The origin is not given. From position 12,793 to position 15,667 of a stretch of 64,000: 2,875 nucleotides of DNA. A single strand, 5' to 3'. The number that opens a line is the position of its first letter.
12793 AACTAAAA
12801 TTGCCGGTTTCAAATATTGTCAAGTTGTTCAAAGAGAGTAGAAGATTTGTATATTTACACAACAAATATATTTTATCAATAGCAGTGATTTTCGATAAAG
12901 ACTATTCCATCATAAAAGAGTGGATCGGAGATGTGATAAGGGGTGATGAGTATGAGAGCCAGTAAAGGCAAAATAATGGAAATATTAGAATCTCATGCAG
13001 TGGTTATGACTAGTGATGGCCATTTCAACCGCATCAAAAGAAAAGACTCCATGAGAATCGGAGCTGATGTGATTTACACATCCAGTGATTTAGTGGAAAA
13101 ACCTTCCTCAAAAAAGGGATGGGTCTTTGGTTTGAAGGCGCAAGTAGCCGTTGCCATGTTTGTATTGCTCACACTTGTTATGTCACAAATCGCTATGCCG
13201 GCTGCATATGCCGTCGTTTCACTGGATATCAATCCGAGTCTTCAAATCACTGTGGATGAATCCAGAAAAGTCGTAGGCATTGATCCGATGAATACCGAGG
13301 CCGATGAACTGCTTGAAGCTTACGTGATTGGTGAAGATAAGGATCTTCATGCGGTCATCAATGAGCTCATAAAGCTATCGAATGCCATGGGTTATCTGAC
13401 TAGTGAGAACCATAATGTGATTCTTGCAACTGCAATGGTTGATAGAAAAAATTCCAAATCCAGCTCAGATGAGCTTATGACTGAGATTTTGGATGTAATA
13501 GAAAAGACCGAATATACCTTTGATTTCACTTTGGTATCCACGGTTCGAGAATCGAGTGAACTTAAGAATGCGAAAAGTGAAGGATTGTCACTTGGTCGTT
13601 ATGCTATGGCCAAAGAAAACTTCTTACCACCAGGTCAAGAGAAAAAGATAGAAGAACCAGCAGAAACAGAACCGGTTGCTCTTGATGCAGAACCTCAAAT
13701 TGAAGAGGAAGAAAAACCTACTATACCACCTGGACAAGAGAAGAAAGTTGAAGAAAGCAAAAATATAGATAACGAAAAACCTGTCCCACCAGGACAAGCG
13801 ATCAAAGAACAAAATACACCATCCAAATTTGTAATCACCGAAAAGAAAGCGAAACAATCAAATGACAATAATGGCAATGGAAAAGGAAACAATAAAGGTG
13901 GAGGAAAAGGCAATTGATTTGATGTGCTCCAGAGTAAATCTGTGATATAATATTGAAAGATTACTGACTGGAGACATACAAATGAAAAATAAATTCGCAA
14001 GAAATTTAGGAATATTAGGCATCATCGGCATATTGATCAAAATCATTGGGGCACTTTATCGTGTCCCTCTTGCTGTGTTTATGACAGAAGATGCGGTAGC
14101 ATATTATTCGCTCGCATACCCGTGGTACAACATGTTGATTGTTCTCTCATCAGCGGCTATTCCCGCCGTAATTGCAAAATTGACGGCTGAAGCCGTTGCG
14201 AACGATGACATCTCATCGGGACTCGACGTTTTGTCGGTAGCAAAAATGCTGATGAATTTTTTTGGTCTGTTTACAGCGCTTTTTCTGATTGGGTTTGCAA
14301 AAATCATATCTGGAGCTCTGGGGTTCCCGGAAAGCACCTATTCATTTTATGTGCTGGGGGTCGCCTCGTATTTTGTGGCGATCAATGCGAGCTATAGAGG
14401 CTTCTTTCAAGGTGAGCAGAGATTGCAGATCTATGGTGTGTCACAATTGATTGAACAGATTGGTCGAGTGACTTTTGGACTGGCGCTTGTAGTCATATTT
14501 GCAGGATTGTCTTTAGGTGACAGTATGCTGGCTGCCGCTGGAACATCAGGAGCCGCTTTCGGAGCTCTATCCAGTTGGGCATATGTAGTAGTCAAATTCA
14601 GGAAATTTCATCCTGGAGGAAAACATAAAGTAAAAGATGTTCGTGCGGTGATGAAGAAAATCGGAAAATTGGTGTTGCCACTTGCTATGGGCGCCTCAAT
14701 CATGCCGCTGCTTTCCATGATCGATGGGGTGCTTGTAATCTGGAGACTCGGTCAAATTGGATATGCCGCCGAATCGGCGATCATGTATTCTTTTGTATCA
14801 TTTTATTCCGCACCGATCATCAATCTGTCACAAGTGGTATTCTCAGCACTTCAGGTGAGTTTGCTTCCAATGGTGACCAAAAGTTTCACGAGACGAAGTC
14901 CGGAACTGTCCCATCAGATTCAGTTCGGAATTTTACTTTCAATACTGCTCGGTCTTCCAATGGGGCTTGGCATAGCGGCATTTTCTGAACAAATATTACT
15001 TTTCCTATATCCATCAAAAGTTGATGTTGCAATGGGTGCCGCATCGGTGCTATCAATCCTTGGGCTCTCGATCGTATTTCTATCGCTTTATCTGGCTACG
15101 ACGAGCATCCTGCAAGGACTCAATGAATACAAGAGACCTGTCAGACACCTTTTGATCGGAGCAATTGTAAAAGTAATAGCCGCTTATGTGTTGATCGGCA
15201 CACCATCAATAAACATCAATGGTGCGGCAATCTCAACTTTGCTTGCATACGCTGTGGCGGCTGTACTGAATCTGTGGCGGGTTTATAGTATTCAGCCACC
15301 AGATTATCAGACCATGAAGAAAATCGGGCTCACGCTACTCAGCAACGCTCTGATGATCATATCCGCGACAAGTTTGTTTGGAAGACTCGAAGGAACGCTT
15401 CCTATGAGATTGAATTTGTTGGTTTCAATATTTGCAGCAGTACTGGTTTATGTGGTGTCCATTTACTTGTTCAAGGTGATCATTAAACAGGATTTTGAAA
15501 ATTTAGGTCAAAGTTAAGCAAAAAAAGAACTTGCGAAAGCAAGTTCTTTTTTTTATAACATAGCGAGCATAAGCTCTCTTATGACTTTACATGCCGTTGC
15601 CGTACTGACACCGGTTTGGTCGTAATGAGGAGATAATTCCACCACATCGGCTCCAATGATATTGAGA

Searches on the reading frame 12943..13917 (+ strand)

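Call 72: search_protein_families(library=pfam, proteins=[window:12943-13917:+], max_evalue=1e-8)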
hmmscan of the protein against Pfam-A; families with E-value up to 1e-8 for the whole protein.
window:12943-13917:+ (324 aa): 2 families
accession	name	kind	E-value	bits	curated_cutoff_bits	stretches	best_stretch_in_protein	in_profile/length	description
PF23750.1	RsgI_M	-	1.2e-25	91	25.3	1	89-224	1-132/133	Anti-sigma factor RsgI-like central domain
PF12791.13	RsgI_N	-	1.2e-10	41.5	25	1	8-45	3-39/40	Anti-sigma factor N-terminus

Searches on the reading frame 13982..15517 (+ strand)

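Call 22: search_protein_families(library=ncbifam, proteins=[window:13982-15517:+], max_evalue=0.00001)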
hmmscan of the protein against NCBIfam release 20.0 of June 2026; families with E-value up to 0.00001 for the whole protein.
window:13982-15517:+ (511 aa): 2 families
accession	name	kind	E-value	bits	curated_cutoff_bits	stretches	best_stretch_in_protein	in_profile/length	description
TIGR02900.1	spore_V_B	equivalog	1.3e-49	169.3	372.3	1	8-492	4-487/488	stage V sporulation protein B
TIGR00797.1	matE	subfamily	3.1e-09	36.2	147.4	1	277-445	35-195/396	MATE family efflux transporter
